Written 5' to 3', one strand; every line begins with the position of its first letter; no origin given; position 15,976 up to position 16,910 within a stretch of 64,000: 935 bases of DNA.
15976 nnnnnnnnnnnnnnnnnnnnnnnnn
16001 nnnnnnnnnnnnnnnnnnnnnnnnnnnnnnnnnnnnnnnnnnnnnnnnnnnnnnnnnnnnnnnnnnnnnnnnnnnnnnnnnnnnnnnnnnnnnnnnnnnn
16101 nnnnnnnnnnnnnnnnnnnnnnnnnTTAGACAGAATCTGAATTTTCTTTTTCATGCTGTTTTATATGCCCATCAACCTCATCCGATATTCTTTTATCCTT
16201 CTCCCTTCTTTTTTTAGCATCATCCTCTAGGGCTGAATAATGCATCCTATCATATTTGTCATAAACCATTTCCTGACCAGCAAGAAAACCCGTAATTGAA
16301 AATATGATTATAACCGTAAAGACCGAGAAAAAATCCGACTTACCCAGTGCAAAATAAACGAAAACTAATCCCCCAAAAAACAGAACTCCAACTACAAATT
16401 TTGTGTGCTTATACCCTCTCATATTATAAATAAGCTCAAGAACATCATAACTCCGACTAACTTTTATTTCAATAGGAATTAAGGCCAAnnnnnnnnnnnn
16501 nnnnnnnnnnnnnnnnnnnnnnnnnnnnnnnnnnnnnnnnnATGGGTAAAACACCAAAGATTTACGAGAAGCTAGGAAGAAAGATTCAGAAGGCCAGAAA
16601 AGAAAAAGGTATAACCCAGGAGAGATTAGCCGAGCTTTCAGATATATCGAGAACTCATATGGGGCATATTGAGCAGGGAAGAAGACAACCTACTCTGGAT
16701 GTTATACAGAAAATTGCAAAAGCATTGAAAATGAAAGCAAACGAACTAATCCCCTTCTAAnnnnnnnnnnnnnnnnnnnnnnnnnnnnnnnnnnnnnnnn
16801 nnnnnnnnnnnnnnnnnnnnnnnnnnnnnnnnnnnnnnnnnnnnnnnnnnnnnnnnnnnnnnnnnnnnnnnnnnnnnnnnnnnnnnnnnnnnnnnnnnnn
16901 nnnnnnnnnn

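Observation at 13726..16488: Operon of seven small membrane/secreted proteins of unknown function between the OLD nuclease and the XRE switch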

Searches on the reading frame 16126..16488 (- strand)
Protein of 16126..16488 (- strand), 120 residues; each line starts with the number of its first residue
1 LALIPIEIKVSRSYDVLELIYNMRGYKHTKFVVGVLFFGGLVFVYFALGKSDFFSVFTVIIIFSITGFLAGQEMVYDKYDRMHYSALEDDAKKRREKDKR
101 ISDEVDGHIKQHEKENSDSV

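Call 4: search_protein_families(library=pfam, proteins=[window:16126-16488:-], max_evalue=1)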
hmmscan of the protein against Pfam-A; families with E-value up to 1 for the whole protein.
window:16126-16488:- (120 aa): 0 families

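Call 10: search_protein_families(library=phrogs, proteins=[window:16126-16488:-], max_evalue=0.1)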
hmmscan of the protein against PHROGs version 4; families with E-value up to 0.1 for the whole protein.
window:16126-16488:- (120 aa): 1 family
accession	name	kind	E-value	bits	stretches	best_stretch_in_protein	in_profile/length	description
phrog_23790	-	unknown function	0.067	14.5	1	48-112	52-116/132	-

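Call 12: search_protein_families(library=padloc, proteins=[window:16126-16488:-], max_evalue=0.1)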
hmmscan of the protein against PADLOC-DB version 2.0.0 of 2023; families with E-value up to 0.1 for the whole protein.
window:16126-16488:- (120 aa): 0 families

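Call 75: search_protein_families(library=ncbifam, proteins=[window:16126-16488:-], max_evalue=0.1)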
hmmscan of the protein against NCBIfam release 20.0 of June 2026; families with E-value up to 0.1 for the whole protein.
window:16126-16488:- (120 aa): 0 families

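Call 110: search_protein_families(library=pfam, proteins=[L099:9462-9692:+, L099:10187-10897:+, L099:10936-11157:+, L101:1479-2726:-, L101:2727-3014:-, L099:8479-8781:-, L099:8139-8486:-, L099:7920-8135:-, L099:7768-7923:-], max_evalue=0.05)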
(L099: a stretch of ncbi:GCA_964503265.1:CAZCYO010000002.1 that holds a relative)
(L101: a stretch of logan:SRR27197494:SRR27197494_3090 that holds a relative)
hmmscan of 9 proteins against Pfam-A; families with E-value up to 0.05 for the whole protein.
L099:9462-9692:+ (76 aa): 0 families

L099:10187-10897:+ (236 aa): 0 families

L099:10936-11157:+ (73 aa): 0 families

L101:1479-2726:- (415 aa): 0 families

L101:2727-3014:- (95 aa): 0 families

L099:8479-8781:- (100 aa): 2 families
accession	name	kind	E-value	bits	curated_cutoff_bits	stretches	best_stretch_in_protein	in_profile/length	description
PF24961.1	NfeD_membrane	-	0.0013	19.2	26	1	8-50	48-90/119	NfeD integral membrane domain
PF12670.12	DUF3792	-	0.0039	17.8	31.3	1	10-50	14-54/115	Protein of unknown function (DUF3792)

L099:8139-8486:- (115 aa): 0 families

L099:7920-8135:- (71 aa): 8 families
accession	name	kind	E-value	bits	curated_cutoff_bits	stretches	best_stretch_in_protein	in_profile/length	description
PF09397.16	FtsK_gamma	-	5.4e-09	36.1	30.6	1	10-65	6-61/63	Ftsk gamma domain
PF12802.13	MarR_2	-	0.0007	20.2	27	1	20-54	15-51/61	MarR family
PF03297.21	Ribosomal_S25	-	0.0012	19.5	28.8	1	10-57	43-90/101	S25 ribosomal protein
PF14394.12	DUF4423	-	0.0012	19.1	30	1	21-65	33-77/165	Domain of unknown function (DUF4423)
PF01978.25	TrmB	-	0.0024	18.2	25.6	1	20-56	19-55/68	Sugar-specific transcriptional regulator TrmB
PF11972.14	HTH_13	-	0.005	17.3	26.1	1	11-47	1-37/54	HTH DNA binding domain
PF13601.12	HTH_34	-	0.02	15.5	27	1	14-61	5-52/80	Winged helix DNA-binding domain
PF13814.12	Replic_Relax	-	0.039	14.5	25.3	1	21-60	7-49/191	Replication-relaxation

L099:7768-7923:- (51 aa): 0 families

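Call 111: search_protein_families(library=phrogs, proteins=[L099:9462-9692:+, L099:10187-10897:+, L099:10936-11157:+, L101:1479-2726:-, L101:2727-3014:-, L099:8479-8781:-, L099:8139-8486:-, L099:7920-8135:-, L099:7768-7923:-], max_evalue=0.01)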
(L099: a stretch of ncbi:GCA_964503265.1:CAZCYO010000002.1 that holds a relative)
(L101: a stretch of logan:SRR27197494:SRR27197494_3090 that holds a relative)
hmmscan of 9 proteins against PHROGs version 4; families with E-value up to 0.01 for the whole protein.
L099:9462-9692:+ (76 aa): 0 families

L099:10187-10897:+ (236 aa): 0 families

L099:10936-11157:+ (73 aa): 0 families

L101:1479-2726:- (415 aa): 0 families

L101:2727-3014:- (95 aa): 1 family
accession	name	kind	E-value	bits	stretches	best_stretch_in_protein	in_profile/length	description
phrog_15462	-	unknown function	0.0054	17.8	1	8-39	23-54/67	-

L099:8479-8781:- (100 aa): 1 family
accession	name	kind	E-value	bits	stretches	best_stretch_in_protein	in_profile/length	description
phrog_1026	-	lysis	0.0074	17.5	0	28-92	7-70/85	Rz-like spanin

L099:8139-8486:- (115 aa): 0 families

L099:7920-8135:- (71 aa): 7 families
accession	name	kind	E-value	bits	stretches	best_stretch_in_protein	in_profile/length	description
phrog_4212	-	unknown function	5.2e-06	26.9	1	5-53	139-187/353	-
phrog_36563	-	unknown function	6.5e-05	23.7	1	8-62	183-237/254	-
phrog_6152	-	unknown function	7.1e-05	23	1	7-57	278-328/355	-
phrog_25408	-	unknown function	0.00017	22.4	1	9-57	11-58/165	-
phrog_13700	-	moron, auxiliary metabolic gene and host takeover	0.00033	21.1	1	8-66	65-123/284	FtsK/SpoIIIE-like protein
phrog_678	-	DNA, RNA and nucleotide metabolism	0.0004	21.1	1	20-55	80-117/346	replication initiation O-like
phrog_142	-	moron, auxiliary metabolic gene and host takeover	0.0084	17.2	1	9-53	12-56/116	Ren-like exclusion protein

L099:7768-7923:- (51 aa): 0 families

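Call 115: find_related_loci(query=A7, collection=viral_contigs, flank=10000)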
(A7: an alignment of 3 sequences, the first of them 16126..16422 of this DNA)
Query A7 (98 aa) in viral_contigs; peptide patterns used: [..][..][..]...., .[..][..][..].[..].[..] (x = any residue, [..] = any of these).
73 stretches matched a pattern, but none encodes a relative of the query by tblastn (E <= 1e-3).

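Call 124: search_protein_families(library=padloc, proteins=[L099:225-1916:-, L101:1479-2726:-, L101:2727-3014:-, L099:2017-4815:-], max_evalue=0.001)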
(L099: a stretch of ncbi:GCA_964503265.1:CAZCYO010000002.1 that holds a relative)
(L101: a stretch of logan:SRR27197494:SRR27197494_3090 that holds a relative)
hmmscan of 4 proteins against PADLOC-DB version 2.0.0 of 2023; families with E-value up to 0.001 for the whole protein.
L099:225-1916:- (563 aa): 28 families (the best 25 are shown)
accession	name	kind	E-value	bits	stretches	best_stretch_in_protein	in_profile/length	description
PDLC00117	GajB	-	1e-25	88.3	1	166-546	216-597/604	UrvD helicase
PDLC00132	GajB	-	3.6e-20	70.1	3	147-255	189-303/625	UrvD helicase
PDLC00114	GajB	-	2.9e-19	67.1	2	167-360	214-388/635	UrvD helicase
PDLC00123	GajB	-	4.8e-19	66.4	1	21-528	15-509/540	UrvD helicase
PDLC00107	GajB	-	6.1e-14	49.5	1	167-230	214-277/587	UrvD helicase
PDLC00138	GajB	-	3.3e-13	47.2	1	166-264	218-316/581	UrvD helicase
PDLC00127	GajB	-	3.7e-11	40.2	1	169-255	202-293/594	UrvD helicase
PDLC00129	GajB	-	4.4e-11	40.1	1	164-490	222-532/594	UrvD helicase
PDLC00103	GajB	-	2e-10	38.2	1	168-368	211-381/612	UrvD helicase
PDLC00106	GajB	-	3.5e-10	37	1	152-278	188-315/577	UrvD helicase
PDLC00121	GajB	-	7.3e-10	36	1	149-250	180-282/565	UrvD helicase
PDLC00119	GajB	-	1.9e-09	35.1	1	147-524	193-541/565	UrvD helicase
PDLC00136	GajB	-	2.7e-09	34.5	1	167-239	205-277/570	UrvD helicase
PDLC00130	GajB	-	6.2e-09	32.7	1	166-254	203-293/589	UrvD helicase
PDLC00148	GajB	-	2.4e-08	31.3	1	23-243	2-234/369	UrvD helicase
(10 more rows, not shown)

L101:1479-2726:- (415 aa): 1 family
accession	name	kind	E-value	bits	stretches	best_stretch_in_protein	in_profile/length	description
PDLC05036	PDC-S54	-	5.8e-141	468.7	1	1-413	1-408/410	-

L101:2727-3014:- (95 aa): 0 families

L099:2017-4815:- (932 aa): 10 families
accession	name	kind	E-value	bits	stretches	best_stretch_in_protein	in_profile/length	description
PDLC03048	REase_I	-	1.4e-297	987.9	1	1-906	1-941/976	Type I restriction enzyme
PDLC03046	REase_I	-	9.5e-79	263.5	1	47-816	61-904/1025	Type I restriction enzyme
PDLC03045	REase_I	-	3.5e-67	225.2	1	42-654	47-685/995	Type I restriction enzyme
PDLC03040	REase_I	-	4.6e-55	184.9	1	32-698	40-724/1029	Type I restriction enzyme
PDLC03044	REase_I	-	1.5e-54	183.4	1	86-698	105-729/1034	Type I restriction enzyme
PDLC03043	REase_I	-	2.3e-50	169.5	1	3-254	30-291/313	Type I restriction enzyme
PDLC03041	REase_I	-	2.2e-31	106.8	1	220-667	297-745/1099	Type I restriction enzyme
PDLC02707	PbeA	-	3.5e-12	43.7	1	231-429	248-445/672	PbeA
PDLC03042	REase_I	-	1.9e-08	30.2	1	234-347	443-558/1170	Type I restriction enzyme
PDLC03047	REase_I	-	4.1e-08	29.4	1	125-394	248-506/1107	Type I restriction enzyme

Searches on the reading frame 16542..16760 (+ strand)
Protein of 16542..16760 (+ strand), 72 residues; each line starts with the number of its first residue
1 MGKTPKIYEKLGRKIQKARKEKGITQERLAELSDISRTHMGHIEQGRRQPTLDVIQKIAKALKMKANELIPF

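Call 4: search_protein_families(library=pfam, proteins=[window:16542-16760:+], max_evalue=1)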
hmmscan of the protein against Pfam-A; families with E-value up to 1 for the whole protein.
window:16542-16760:+ (72 aa): 7 families
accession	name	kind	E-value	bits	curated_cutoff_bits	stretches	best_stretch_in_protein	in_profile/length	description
PF01381.28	HTH_3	-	1.7e-15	57.2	23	1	15-68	1-54/55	Helix-turn-helix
PF13560.12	HTH_31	-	4.3e-12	46.6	27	1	11-68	2-60/64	Helix-turn-helix domain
PF12844.13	HTH_19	-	1.6e-10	41.1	30.2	1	12-70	1-59/64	Helix-turn-helix domain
PF13443.12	HTH_26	-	2.4e-09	37.7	22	1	14-70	1-58/63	Cro/C1-type HTH DNA-binding domain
PF13413.12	HTH_25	-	0.00079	19.6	24.6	1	16-47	3-34/62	Helix-turn-helix domain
PF20306.3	Sp-DndD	-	0.0064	17.1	27.2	1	13-58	4-49/51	Small protein found in certain Dnd DNA modification systems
PF21716.3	dnstrm_HI1420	-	0.094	13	27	1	15-66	37-86/90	Probable addiction module antidote protein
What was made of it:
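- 16542..16760 (+): XRE-family HTH regulator, 72 aa. Pfam HTH_3 E 1.7e-15 (call 4).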

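Call 10: search_protein_families(library=phrogs, proteins=[window:16542-16760:+], max_evalue=0.1)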
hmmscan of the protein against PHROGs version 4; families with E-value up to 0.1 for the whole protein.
window:16542-16760:+ (72 aa): 48 families (the best 25 are shown)
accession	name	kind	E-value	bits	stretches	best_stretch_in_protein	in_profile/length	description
phrog_3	-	transcription regulation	8.2e-15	56.5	1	6-71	84-147/430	transcriptional repressor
phrog_5823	-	transcription regulation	2e-14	54.6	1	9-70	5-67/404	transcriptional regulator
phrog_8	-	transcription regulation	7.1e-14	53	1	7-62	73-128/346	transcriptional regulator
phrog_4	-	transcription regulation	2.6e-12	47.4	1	9-70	131-192/400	transcriptional repressor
phrog_1373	-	transcription regulation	2.9e-11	44.6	1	9-67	63-120/166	transcriptional regulator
phrog_2967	-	transcription regulation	8.5e-11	42.8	1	6-70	6-70/225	transcriptional regulator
phrog_2439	-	transcription regulation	1.2e-10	41.8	1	12-66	9-63/367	transcriptional regulator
phrog_7241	-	transcription regulation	4.6e-10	40.6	1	15-70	66-121/122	transcriptional regulator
phrog_2328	-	transcription regulation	1.3e-08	35.7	1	9-65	14-70/128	transcriptional repressor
phrog_147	-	transcription regulation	4.6e-07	31.1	1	9-60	3-55/100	transcriptional regulator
phrog_2104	-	unknown function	2e-06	29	1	14-60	43-89/103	-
phrog_1468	-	transcription regulation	2.5e-06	28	1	8-67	5-63/67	transcriptional repressor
phrog_3557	-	transcription regulation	2.6e-06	28.7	1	10-70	13-72/142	transcriptional regulator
phrog_1124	-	transcription regulation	6.5e-06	26.8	1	8-61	6-58/177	transcriptional regulator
phrog_4583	-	transcription regulation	7.4e-06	26.9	1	7-71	7-71/81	transcriptional repressor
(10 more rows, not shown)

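Call 12: search_protein_families(library=padloc, proteins=[window:16542-16760:+], max_evalue=0.1)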
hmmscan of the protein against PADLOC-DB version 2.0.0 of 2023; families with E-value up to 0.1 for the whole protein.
window:16542-16760:+ (72 aa): 25 families
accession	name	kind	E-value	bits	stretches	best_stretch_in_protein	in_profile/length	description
PDLC02926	HTH_VI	-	8.3e-16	56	1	11-70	2-61/92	-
PDLC03665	Control_protein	-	2.4e-14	51.3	1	10-71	8-70/77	control protein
PDLC04142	capH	-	4.7e-14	51.3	1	7-70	3-66/103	capH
PDLC03666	Control_protein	-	7.8e-12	43.5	1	7-69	3-65/77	control protein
PDLC04775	PDC-M69A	-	3.4e-11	41.6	1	7-70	4-67/113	-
PDLC03664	Control_protein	-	1.2e-10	39.7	1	10-69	13-72/74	control protein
PDLC03954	RmrA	-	4.4e-09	33.7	1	8-67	8-67/380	-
PDLC03668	Control_protein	-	3.3e-08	31.9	1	10-64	8-62/79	control protein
PDLC03671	Control_protein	-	5.9e-08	30.8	1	7-68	11-72/84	control protein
PDLC03949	RmrA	-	6.9e-08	29.7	1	14-66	6-58/363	-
PDLC03952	RmrA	-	1.1e-07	29.1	1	13-63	25-75/395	-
PDLC03947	RmrA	-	1.7e-07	28.4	1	11-65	12-66/383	-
PDLC03951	RmrA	-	1.8e-07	28.5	1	13-67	11-65/400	-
PDLC03953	RmrA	-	3.8e-07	27.7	1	11-64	6-59/373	-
PDLC03946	RmrA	-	6.1e-07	26.5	1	13-64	5-56/357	-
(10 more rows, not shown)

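Call 110: search_protein_families(library=pfam, proteins=[L099:9462-9692:+, L099:10187-10897:+, L099:10936-11157:+, L101:1479-2726:-, L101:2727-3014:-, L099:8479-8781:-, L099:8139-8486:-, L099:7920-8135:-, L099:7768-7923:-], max_evalue=0.05)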
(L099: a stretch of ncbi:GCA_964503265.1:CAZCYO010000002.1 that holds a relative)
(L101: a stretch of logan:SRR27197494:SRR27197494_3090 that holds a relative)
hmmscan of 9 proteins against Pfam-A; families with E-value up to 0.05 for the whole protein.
L099:9462-9692:+ (76 aa): 0 families

L099:10187-10897:+ (236 aa): 0 families

L099:10936-11157:+ (73 aa): 0 families

L101:1479-2726:- (415 aa): 0 families

L101:2727-3014:- (95 aa): 0 families

L099:8479-8781:- (100 aa): 2 families
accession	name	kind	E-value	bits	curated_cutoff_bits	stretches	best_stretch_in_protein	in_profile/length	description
PF24961.1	NfeD_membrane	-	0.0013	19.2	26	1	8-50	48-90/119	NfeD integral membrane domain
PF12670.12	DUF3792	-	0.0039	17.8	31.3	1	10-50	14-54/115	Protein of unknown function (DUF3792)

L099:8139-8486:- (115 aa): 0 families

L099:7920-8135:- (71 aa): 8 families
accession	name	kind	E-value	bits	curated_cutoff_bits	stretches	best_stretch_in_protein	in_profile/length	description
PF09397.16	FtsK_gamma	-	5.4e-09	36.1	30.6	1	10-65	6-61/63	Ftsk gamma domain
PF12802.13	MarR_2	-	0.0007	20.2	27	1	20-54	15-51/61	MarR family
PF03297.21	Ribosomal_S25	-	0.0012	19.5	28.8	1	10-57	43-90/101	S25 ribosomal protein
PF14394.12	DUF4423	-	0.0012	19.1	30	1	21-65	33-77/165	Domain of unknown function (DUF4423)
PF01978.25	TrmB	-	0.0024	18.2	25.6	1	20-56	19-55/68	Sugar-specific transcriptional regulator TrmB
PF11972.14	HTH_13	-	0.005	17.3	26.1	1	11-47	1-37/54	HTH DNA binding domain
PF13601.12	HTH_34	-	0.02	15.5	27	1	14-61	5-52/80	Winged helix DNA-binding domain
PF13814.12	Replic_Relax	-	0.039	14.5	25.3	1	21-60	7-49/191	Replication-relaxation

L099:7768-7923:- (51 aa): 0 families

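Call 111: search_protein_families(library=phrogs, proteins=[L099:9462-9692:+, L099:10187-10897:+, L099:10936-11157:+, L101:1479-2726:-, L101:2727-3014:-, L099:8479-8781:-, L099:8139-8486:-, L099:7920-8135:-, L099:7768-7923:-], max_evalue=0.01)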
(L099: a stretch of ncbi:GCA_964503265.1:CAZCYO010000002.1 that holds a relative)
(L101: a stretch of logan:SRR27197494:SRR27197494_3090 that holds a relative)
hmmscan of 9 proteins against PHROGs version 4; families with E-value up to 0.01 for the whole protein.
L099:9462-9692:+ (76 aa): 0 families

L099:10187-10897:+ (236 aa): 0 families

L099:10936-11157:+ (73 aa): 0 families

L101:1479-2726:- (415 aa): 0 families

L101:2727-3014:- (95 aa): 1 family
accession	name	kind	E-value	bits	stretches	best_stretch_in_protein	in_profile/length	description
phrog_15462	-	unknown function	0.0054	17.8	1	8-39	23-54/67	-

L099:8479-8781:- (100 aa): 1 family
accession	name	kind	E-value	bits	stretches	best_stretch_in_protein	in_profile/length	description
phrog_1026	-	lysis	0.0074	17.5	0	28-92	7-70/85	Rz-like spanin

L099:8139-8486:- (115 aa): 0 families

L099:7920-8135:- (71 aa): 7 families
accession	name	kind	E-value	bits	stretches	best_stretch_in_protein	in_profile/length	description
phrog_4212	-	unknown function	5.2e-06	26.9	1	5-53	139-187/353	-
phrog_36563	-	unknown function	6.5e-05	23.7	1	8-62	183-237/254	-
phrog_6152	-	unknown function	7.1e-05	23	1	7-57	278-328/355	-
phrog_25408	-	unknown function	0.00017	22.4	1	9-57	11-58/165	-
phrog_13700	-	moron, auxiliary metabolic gene and host takeover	0.00033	21.1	1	8-66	65-123/284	FtsK/SpoIIIE-like protein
phrog_678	-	DNA, RNA and nucleotide metabolism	0.0004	21.1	1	20-55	80-117/346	replication initiation O-like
phrog_142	-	moron, auxiliary metabolic gene and host takeover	0.0084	17.2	1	9-53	12-56/116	Ren-like exclusion protein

L099:7768-7923:- (51 aa): 0 families

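Call 124: search_protein_families(library=padloc, proteins=[L099:225-1916:-, L101:1479-2726:-, L101:2727-3014:-, L099:2017-4815:-], max_evalue=0.001)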
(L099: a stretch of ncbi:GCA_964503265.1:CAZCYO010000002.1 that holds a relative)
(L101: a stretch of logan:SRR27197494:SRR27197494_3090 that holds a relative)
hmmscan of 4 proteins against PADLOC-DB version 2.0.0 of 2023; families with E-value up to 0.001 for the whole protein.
L099:225-1916:- (563 aa): 28 families (the best 25 are shown)
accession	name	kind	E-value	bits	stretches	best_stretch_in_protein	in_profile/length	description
PDLC00117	GajB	-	1e-25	88.3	1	166-546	216-597/604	UrvD helicase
PDLC00132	GajB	-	3.6e-20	70.1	3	147-255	189-303/625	UrvD helicase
PDLC00114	GajB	-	2.9e-19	67.1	2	167-360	214-388/635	UrvD helicase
PDLC00123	GajB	-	4.8e-19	66.4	1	21-528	15-509/540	UrvD helicase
PDLC00107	GajB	-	6.1e-14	49.5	1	167-230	214-277/587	UrvD helicase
PDLC00138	GajB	-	3.3e-13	47.2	1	166-264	218-316/581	UrvD helicase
PDLC00127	GajB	-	3.7e-11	40.2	1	169-255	202-293/594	UrvD helicase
PDLC00129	GajB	-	4.4e-11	40.1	1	164-490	222-532/594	UrvD helicase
PDLC00103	GajB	-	2e-10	38.2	1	168-368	211-381/612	UrvD helicase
PDLC00106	GajB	-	3.5e-10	37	1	152-278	188-315/577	UrvD helicase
PDLC00121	GajB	-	7.3e-10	36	1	149-250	180-282/565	UrvD helicase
PDLC00119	GajB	-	1.9e-09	35.1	1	147-524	193-541/565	UrvD helicase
PDLC00136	GajB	-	2.7e-09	34.5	1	167-239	205-277/570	UrvD helicase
PDLC00130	GajB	-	6.2e-09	32.7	1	166-254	203-293/589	UrvD helicase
PDLC00148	GajB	-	2.4e-08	31.3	1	23-243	2-234/369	UrvD helicase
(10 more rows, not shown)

L101:1479-2726:- (415 aa): 1 family
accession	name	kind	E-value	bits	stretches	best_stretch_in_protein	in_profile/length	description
PDLC05036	PDC-S54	-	5.8e-141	468.7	1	1-413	1-408/410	-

L101:2727-3014:- (95 aa): 0 families

L099:2017-4815:- (932 aa): 10 families
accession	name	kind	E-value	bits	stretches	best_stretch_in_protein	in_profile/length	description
PDLC03048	REase_I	-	1.4e-297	987.9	1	1-906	1-941/976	Type I restriction enzyme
PDLC03046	REase_I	-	9.5e-79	263.5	1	47-816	61-904/1025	Type I restriction enzyme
PDLC03045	REase_I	-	3.5e-67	225.2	1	42-654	47-685/995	Type I restriction enzyme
PDLC03040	REase_I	-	4.6e-55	184.9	1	32-698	40-724/1029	Type I restriction enzyme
PDLC03044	REase_I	-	1.5e-54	183.4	1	86-698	105-729/1034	Type I restriction enzyme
PDLC03043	REase_I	-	2.3e-50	169.5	1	3-254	30-291/313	Type I restriction enzyme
PDLC03041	REase_I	-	2.2e-31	106.8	1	220-667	297-745/1099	Type I restriction enzyme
PDLC02707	PbeA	-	3.5e-12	43.7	1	231-429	248-445/672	PbeA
PDLC03042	REase_I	-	1.9e-08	30.2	1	234-347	443-558/1170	Type I restriction enzyme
PDLC03047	REase_I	-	4.1e-08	29.4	1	125-394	248-506/1107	Type I restriction enzyme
